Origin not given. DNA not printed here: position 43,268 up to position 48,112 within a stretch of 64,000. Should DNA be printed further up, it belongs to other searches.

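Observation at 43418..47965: Giant helicase-nuclease (Upf1-like SF1 helicase with ~800-aa coiled-coil insertion plus C-terminal DUF559/Vsr-like endonuclease) as the island's main cargo: candidate single-protein anti-phage defence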

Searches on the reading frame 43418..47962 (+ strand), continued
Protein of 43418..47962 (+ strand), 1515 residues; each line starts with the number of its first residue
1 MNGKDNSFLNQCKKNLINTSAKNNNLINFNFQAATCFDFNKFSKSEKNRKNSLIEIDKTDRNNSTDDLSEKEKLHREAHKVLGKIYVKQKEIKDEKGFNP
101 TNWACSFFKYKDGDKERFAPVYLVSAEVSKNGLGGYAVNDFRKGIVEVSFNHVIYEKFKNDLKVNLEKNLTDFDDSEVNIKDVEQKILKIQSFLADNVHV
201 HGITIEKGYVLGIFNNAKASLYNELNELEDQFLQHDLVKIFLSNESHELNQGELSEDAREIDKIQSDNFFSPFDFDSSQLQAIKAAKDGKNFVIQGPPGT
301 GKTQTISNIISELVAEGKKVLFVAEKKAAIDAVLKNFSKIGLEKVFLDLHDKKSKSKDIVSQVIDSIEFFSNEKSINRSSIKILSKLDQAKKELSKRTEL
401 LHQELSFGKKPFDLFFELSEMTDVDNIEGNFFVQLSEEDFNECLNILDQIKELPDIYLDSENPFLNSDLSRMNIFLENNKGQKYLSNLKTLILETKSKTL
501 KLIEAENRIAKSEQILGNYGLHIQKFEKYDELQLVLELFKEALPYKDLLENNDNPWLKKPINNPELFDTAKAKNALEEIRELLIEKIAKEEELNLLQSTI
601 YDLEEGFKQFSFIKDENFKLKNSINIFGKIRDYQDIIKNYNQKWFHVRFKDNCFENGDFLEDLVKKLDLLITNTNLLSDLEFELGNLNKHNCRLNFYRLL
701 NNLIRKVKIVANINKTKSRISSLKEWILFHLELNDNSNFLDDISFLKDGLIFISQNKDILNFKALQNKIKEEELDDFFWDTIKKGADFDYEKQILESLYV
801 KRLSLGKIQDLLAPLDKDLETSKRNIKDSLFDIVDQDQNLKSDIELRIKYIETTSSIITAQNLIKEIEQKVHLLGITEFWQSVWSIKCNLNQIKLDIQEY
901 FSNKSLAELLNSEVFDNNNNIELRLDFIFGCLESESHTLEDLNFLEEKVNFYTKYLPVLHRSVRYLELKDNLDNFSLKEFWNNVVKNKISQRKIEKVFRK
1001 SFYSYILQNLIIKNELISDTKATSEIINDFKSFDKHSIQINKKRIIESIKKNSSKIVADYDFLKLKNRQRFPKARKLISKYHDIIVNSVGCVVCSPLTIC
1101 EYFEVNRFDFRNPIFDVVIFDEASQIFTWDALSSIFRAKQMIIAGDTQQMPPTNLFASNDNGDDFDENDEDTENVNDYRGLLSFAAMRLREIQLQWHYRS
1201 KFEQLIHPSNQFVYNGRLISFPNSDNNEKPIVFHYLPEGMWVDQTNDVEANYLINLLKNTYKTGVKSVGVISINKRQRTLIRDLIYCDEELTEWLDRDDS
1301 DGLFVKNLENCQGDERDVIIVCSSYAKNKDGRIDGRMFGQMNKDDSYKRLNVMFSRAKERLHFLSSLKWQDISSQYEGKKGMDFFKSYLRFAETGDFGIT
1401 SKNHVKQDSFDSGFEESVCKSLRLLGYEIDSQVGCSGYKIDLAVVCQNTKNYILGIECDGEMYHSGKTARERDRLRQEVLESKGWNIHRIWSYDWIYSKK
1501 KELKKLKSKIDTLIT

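Call 15: find_homologous_proteins(query=window:43418-47962:+, max_evalue=1e-10)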
Query window:43418-47962:+ (1515 aa): 3356 proteins with E <= 1e-10 among 8000 candidates; the best 120 are listed.
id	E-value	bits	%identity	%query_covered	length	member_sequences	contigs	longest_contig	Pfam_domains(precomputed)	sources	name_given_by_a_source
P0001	0.0e+0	3353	100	100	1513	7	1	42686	PF13087.13,PF13086.13,PF00270.36,PF13604.13,PF13245.13,PF18741.8,PF04851.22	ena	-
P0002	0.0e+0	2282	69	100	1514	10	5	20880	PF13195.12,PF08373.17,PF13087.13,PF13086.13,PF05127.22,PF00270.36,PF13604.13,PF13245.13,PF18741.8,PF09848.16,PF04851.22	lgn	-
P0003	0.0e+0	2095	63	100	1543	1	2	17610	PF13195.12,PF08373.17,PF13087.13,PF13086.13,PF00270.36,PF13604.13,PF13245.13,PF18741.8,PF04851.22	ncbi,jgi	jgi:superfamily I DNA and/or RNA helicase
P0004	0.0e+0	2035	63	100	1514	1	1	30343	PF13195.12,PF13087.13,PF13086.13,PF00270.36,PF13604.13,PF13245.13,PF18741.8,PF04851.22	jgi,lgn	jgi:superfamily I DNA and/or RNA helicase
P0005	0.0e+0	1940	59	100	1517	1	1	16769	PF13195.12,PF13087.13,PF13086.13,PF00270.36,PF13604.13,PF13245.13,PF18741.8,PF09848.16,PF04851.22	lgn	-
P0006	0.0e+0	1787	69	77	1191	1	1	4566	PF08373.17,PF13087.13,PF13086.13,PF18741.8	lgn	-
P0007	0.0e+0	1689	65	81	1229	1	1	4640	PF13086.13,PF05127.22,PF00270.36,PF13604.13,PF13245.13,PF09848.16,PF04851.22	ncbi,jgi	jgi:hypothetical protein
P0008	0.0e+0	1678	69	43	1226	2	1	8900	PF13195.12,PF13087.13,PF13086.13,PF05127.22,PF00270.36,PF13604.13,PF24883.3,PF13245.13,PF18741.8,PF09848.16,PF04851.22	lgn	-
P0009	0.0e+0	1616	53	100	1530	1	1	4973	PF13195.12,PF13087.13,PF13086.13,PF00270.36,PF13604.13,PF13245.13,PF18741.8,PF04851.22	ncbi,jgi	jgi:very-short-patch-repair endonuclease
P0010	0.0e+0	1504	51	99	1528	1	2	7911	PF13195.12,PF13087.13,PF13086.13,PF00270.36,PF13604.13,PF13245.13,PF18741.8,PF04851.22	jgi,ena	-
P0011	0.0e+0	1428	69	38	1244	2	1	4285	PF13195.12,PF13086.13,PF00270.36,PF13604.13,PF13245.13,PF18741.8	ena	-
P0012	0.0e+0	1412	48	100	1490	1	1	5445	PF13195.12,PF13087.13,PF13086.13,PF00270.36,PF13604.13,PF13245.13,PF18741.8,PF04851.22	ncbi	-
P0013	0.0e+0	1411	51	92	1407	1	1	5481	PF13087.13,PF13086.13,PF00270.36,PF13604.13,PF13245.13,PF18741.8,PF04851.22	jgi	jgi:superfamily I DNA and/or RNA helicase/very-short-patch-repair endonuclease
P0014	0.0e+0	1398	48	100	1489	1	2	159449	PF13195.12,PF13087.13,PF13086.13,PF00270.36,PF13604.13,PF24883.3,PF13245.13,PF18741.8,PF04851.22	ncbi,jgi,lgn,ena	jgi:superfamily I DNA and/or RNA helicase/signal recognition particle GTPase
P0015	0.0e+0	1195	67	43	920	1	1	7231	PF13087.13,PF13086.13,PF18741.8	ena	-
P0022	8.2e-242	824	43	44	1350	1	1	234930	PF13195.12,PF13087.13,PF13086.13,PF00270.36,PF13604.13,PF13245.13,PF18741.8,PF04851.22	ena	-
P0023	3.5e-233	795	48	36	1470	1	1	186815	PF13195.12,PF13087.13,PF13086.13,PF00270.36,PF13604.13,PF13245.13,PF18741.8,PF04851.22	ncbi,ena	-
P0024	1.3e-179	618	42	37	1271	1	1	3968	PF13195.12,PF04480.19,PF13087.13,PF13086.13,PF00270.36,PF13245.13,PF18741.8,PF04851.22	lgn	-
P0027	1.5e-129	452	35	34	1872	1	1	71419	PF11784.14,PF13195.12,PF13087.13,PF13086.13,PF13604.13,PF13245.13,PF18741.8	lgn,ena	-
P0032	8.1e-124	433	39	32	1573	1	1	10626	PF11784.14,PF13195.12,PF04480.19,PF13087.13,PF13086.13,PF13604.13,PF13245.13,PF18741.8,PF04851.22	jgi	jgi:very-short-patch-repair endonuclease/DNA polymerase III delta prime subunit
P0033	1.2e-123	432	35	35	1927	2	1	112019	PF11784.14,PF13195.12,PF13087.13,PF13086.13,PF13604.13,PF13245.13,PF18741.8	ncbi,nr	ncbi:MAG TPA: DUF4011 domain-containing protein [Phycisphaerales bacterium]|nr:DUF4011 domain-contai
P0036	2.7e-122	428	33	36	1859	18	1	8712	PF11784.14,PF13195.12,PF13087.13,PF13086.13,PF13604.13,PF13245.13,PF18741.8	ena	-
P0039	8.1e-122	426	36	34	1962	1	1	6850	PF11784.14,PF13195.12,PF13087.13,PF13086.13,PF01443.25,PF13604.13,PF13245.13,PF18741.8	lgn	-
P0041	1.5e-121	426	34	36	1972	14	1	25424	PF11784.14,PF13195.12,PF13087.13,PF13086.13,PF01443.25,PF13604.13,PF13245.13,PF18741.8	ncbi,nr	ncbi:MAG: DUF3320 domain-containing protein [Candidatus Riflebacteria bacterium]|nr:DUF3320 domain-c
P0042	1.9e-121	425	36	40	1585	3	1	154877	PF11784.14,PF13195.12,PF13087.13,PF13086.13,PF13604.13,PF13245.13,PF18741.8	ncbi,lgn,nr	ncbi:MAG: DUF4011 domain-containing protein [Eubacteriales bacterium]|nr:DUF4011 domain-containing p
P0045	8.1e-121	423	33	34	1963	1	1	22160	PF11784.14,PF13195.12,PF13087.13,PF13086.13,PF13604.13,PF13245.13,PF18741.8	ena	-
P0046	1.2e-120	422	34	37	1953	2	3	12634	PF11784.14,PF13195.12,PF13087.13,PF13086.13,PF01443.25,PF13604.13,PF13245.13,PF18741.8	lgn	-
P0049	2.4e-120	422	33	37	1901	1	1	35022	PF11784.14,PF13195.12,PF13087.13,PF13086.13,PF13604.13,PF13245.13,PF18741.8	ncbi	-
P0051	2.6e-120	421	39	28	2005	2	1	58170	PF11784.14,PF13195.12,PF13087.13,PF13086.13,PF13604.13,PF13245.13,PF18741.8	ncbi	-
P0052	5.5e-120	420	32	37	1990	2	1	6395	PF11784.14,PF13195.12,PF13087.13,PF13086.13,PF13604.13,PF13245.13,PF18741.8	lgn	-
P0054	1.1e-119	419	32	38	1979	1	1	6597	PF11784.14,PF13195.12,PF13087.13,PF13086.13,PF13604.13,PF13245.13,PF18741.8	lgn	-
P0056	1.4e-119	419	38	29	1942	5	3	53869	PF11784.14,PF13195.12,PF13087.13,PF13086.13,PF13604.13,PF13245.13,PF18741.8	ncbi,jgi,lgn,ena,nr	ncbi:MAG: DUF3320 domain-containing protein [Phycisphaerales bacterium]|nr:DUF3320 domain-containing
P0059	3.1e-119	418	34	35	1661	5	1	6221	PF11784.14,PF13087.13,PF13086.13,PF13604.13,PF13245.13,PF18741.8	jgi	jgi:very-short-patch-repair endonuclease/DNA polymerase III delta prime subunit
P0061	5.1e-119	417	33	36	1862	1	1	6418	PF11784.14,PF13195.12,PF13087.13,PF13086.13,PF13604.13,PF13245.13,PF18741.8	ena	-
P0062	6.3e-119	417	34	35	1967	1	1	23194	PF11784.14,PF13195.12,PF13087.13,PF13086.13,PF13604.13,PF13245.13,PF18741.8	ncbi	-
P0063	7.5e-119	417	32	37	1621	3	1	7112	PF11784.14,PF13195.12,PF13087.13,PF13086.13,PF01443.25,PF13604.13,PF13245.13,PF18741.8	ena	-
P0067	2.1e-118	415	35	38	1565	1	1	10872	PF11784.14,PF13195.12,PF13087.13,PF13086.13,PF13604.13,PF13245.13,PF18741.8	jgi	-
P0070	7.3e-118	413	34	35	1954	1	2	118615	PF11784.14,PF13195.12,PF13087.13,PF13086.13,PF01443.25,PF13604.13,PF13245.13,PF18741.8,PF13191.13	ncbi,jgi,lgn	jgi:very-short-patch-repair endonuclease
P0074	9.8e-118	413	39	29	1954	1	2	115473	PF11784.14,PF13195.12,PF13087.13,PF13086.13,PF01443.25,PF13604.13,PF13245.13,PF18741.8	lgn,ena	-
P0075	1.0e-117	413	34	40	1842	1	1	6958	PF11784.14,PF13195.12,PF13087.13,PF13086.13,PF13604.13,PF13245.13,PF18741.8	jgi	jgi:very-short-patch-repair endonuclease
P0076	1.1e-117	413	31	38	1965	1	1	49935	PF11784.14,PF13195.12,PF13087.13,PF13086.13,PF13604.13,PF13245.13,PF18741.8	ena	-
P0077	1.4e-117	412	34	35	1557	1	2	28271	PF11784.14,PF13195.12,PF13087.13,PF13086.13,PF13604.13,PF13245.13,PF18741.8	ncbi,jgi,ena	jgi:very-short-patch-repair endonuclease/DNA polymerase III delta prime subunit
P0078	1.7e-117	412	34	39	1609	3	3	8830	PF11784.14,PF13195.12,PF13087.13,PF13086.13,PF13604.13,PF13245.13,PF18741.8,PF04851.22,PF20720.4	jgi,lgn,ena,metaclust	metaclust:\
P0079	1.7e-117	412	35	34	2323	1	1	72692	PF11784.14,PF13195.12,PF13087.13,PF13086.13,PF13604.13,PF13245.13,PF18741.8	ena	-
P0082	3.1e-117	411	34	34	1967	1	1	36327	PF11784.14,PF13195.12,PF13087.13,PF13086.13,PF13604.13,PF13245.13,PF18741.8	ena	-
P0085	3.6e-117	411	33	36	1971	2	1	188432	PF11784.14,PF13195.12,PF13087.13,PF13086.13,PF13604.13,PF13245.13,PF18741.8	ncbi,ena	-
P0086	3.6e-117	411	33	37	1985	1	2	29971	PF11784.14,PF13195.12,PF13087.13,PF13086.13,PF13604.13,PF13245.13,PF18741.8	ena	-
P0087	4.2e-117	411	33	35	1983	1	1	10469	PF11784.14,PF13195.12,PF13087.13,PF13086.13,PF13604.13,PF13245.13,PF18741.8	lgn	-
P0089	4.5e-117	411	34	36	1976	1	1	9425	PF11784.14,PF13195.12,PF13087.13,PF13086.13,PF13604.13,PF13245.13,PF18741.8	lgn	-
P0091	5.5e-117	410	35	34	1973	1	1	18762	PF11784.14,PF13195.12,PF13087.13,PF13086.13,PF13604.13,PF13245.13,PF18741.8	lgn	-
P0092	5.8e-117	410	38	29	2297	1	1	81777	PF11784.14,PF13195.12,PF13087.13,PF13086.13,PF13604.13,PF13245.13,PF18741.8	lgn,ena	-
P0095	6.2e-117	410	31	40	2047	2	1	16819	PF11784.14,PF13195.12,PF13087.13,PF13086.13,PF01443.25,PF13604.13,PF13245.13,PF18741.8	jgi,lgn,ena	-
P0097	1.2e-116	409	35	34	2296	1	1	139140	PF11784.14,PF13195.12,PF13087.13,PF13086.13,PF13604.13,PF13245.13,PF18741.8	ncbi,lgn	-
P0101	2.0e-116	409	37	29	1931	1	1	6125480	PF11784.14,PF13195.12,PF13087.13,PF13086.13,PF13604.13,PF13245.13,PF18741.8,PF09848.16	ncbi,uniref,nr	ncbi:ATP-dependent RecD-like DNA helicase [Polystyrenella longa]|uniref:ATP-dependent RecD-like DNA 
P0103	2.2e-116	408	34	34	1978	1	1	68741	PF11784.14,PF13195.12,PF13087.13,PF13086.13,PF13604.13,PF13245.13,PF18741.8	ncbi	-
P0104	2.3e-116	408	35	34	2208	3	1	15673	PF11784.14,PF13195.12,PF13087.13,PF13086.13,PF13604.13,PF13245.13,PF18741.8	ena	-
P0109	3.8e-116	408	36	29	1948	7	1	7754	PF11784.14,PF13195.12,PF13087.13,PF13086.13,PF01443.25,PF13604.13,PF13245.13,PF18741.8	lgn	-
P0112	5.0e-116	407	35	33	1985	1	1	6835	PF11784.14,PF13195.12,PF13087.13,PF13086.13,PF01443.25,PF13604.13,PF13245.13,PF18741.8,PF04851.22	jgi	jgi:very-short-patch-repair endonuclease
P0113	6.7e-116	407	34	37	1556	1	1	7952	PF11784.14,PF13195.12,PF13087.13,PF13086.13,PF01443.25,PF13604.13,PF13245.13,PF18741.8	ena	-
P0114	7.2e-116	407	35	35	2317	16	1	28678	PF11784.14,PF13195.12,PF13087.13,PF13086.13,PF13604.13,PF13245.13,PF18741.8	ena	-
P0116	8.4e-116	407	31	39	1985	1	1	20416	PF11784.14,PF13195.12,PF13087.13,PF13086.13,PF13604.13,PF13245.13,PF18741.8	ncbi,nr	ncbi:MAG: DUF3320 domain-containing protein [Phycisphaeraceae bacterium]|nr:DUF3320 domain-containin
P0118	8.8e-116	406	35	32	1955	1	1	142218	PF11784.14,PF13195.12,PF13087.13,PF13086.13,PF13604.13,PF13245.13,PF18741.8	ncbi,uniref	ncbi:DUF3320 domain-containing protein [Pokkaliibacter sp. CJK22405]|uniref:DUF3320 domain-containin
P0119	9.0e-116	406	34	34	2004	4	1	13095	PF11784.14,PF13195.12,PF13087.13,PF13086.13,PF13604.13,PF13245.13,PF18741.8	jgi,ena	-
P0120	9.9e-116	406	33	37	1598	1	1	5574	PF11784.14,PF13195.12,PF13087.13,PF13086.13,PF13604.13,PF13245.13,PF18741.8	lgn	-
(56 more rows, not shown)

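Call 27: find_related_loci(query=window:43418-47962:+, collection=genome_contigs, flank=10000)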
Query window:43418-47962:+ (1515 aa) in genome_contigs; peptide patterns used: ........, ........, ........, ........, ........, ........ (x = any residue, [..] = any of these).
116 stretches matched a pattern; 1 encode a relative of the query (tblastn E <= 1e-3); 1 distinct loci.
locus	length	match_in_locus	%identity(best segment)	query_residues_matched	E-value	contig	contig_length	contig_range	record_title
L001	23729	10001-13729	65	1-1514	0e+0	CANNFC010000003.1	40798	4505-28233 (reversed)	MAG: Rickettsiales bacterium isolate ZH-13may13-88 genome assembly, contig: ZH-13May13-88.fna-C3, whole genome shotgun s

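Call 30: find_encoding_contigs(protein=P0002, flank=10000, max_places=5)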
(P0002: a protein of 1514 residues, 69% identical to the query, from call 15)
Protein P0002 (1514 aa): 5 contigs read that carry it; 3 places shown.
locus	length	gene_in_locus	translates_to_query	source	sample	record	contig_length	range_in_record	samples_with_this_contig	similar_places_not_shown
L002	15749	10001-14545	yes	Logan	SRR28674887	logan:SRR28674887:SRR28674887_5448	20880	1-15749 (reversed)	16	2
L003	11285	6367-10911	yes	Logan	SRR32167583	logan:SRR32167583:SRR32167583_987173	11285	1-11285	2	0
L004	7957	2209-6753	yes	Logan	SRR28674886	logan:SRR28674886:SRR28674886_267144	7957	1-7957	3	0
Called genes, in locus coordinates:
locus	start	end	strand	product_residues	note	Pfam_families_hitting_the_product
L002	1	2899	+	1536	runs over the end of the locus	-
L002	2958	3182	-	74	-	-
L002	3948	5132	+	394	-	PF13356:Arm-DNA-bind_3, PF14659:Phage_int_SAM_3 (weak), PF00589:Phage_integrase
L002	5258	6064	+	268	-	PF09407:AbiEi_1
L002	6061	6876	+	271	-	PF08843:AbiEii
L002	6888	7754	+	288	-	PF01909:NTP_transf_2 (faint), PF18765:Polbeta (weak), PF05168:HEPN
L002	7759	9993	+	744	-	PF13166:AAA_13, PF13304:AAA_21 (faint)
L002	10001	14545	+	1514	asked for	PF13195:DUF4011 (weak), PF00270:DEAD (weak), PF04851:ResIII, PF13086:AAA_11, PF13245:AAA_19 (weak), PF13086:AAA_11, PF13087:AAA_12, PF18741:MTES_1575, +4 more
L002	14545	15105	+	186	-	PF07510:GmrSD_C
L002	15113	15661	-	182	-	-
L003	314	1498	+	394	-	PF13356:Arm-DNA-bind_3, PF14659:Phage_int_SAM_3 (weak), PF00589:Phage_integrase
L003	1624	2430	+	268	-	PF09407:AbiEi_1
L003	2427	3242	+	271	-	PF08843:AbiEii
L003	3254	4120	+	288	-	PF01909:NTP_transf_2 (faint), PF18765:Polbeta (weak), PF05168:HEPN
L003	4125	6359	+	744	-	PF13166:AAA_13, PF13304:AAA_21 (faint)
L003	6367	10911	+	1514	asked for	PF13195:DUF4011 (weak), PF00270:DEAD (weak), PF04851:ResIII, PF13086:AAA_11, PF13245:AAA_19 (weak), PF13086:AAA_11, PF13087:AAA_12, PF18741:MTES_1575, +4 more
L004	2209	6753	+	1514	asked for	PF13195:DUF4011 (weak), PF00270:DEAD (weak), PF04851:ResIII, PF13086:AAA_11, PF13245:AAA_19 (weak), PF13086:AAA_11, PF13087:AAA_12, PF18741:MTES_1575, +4 more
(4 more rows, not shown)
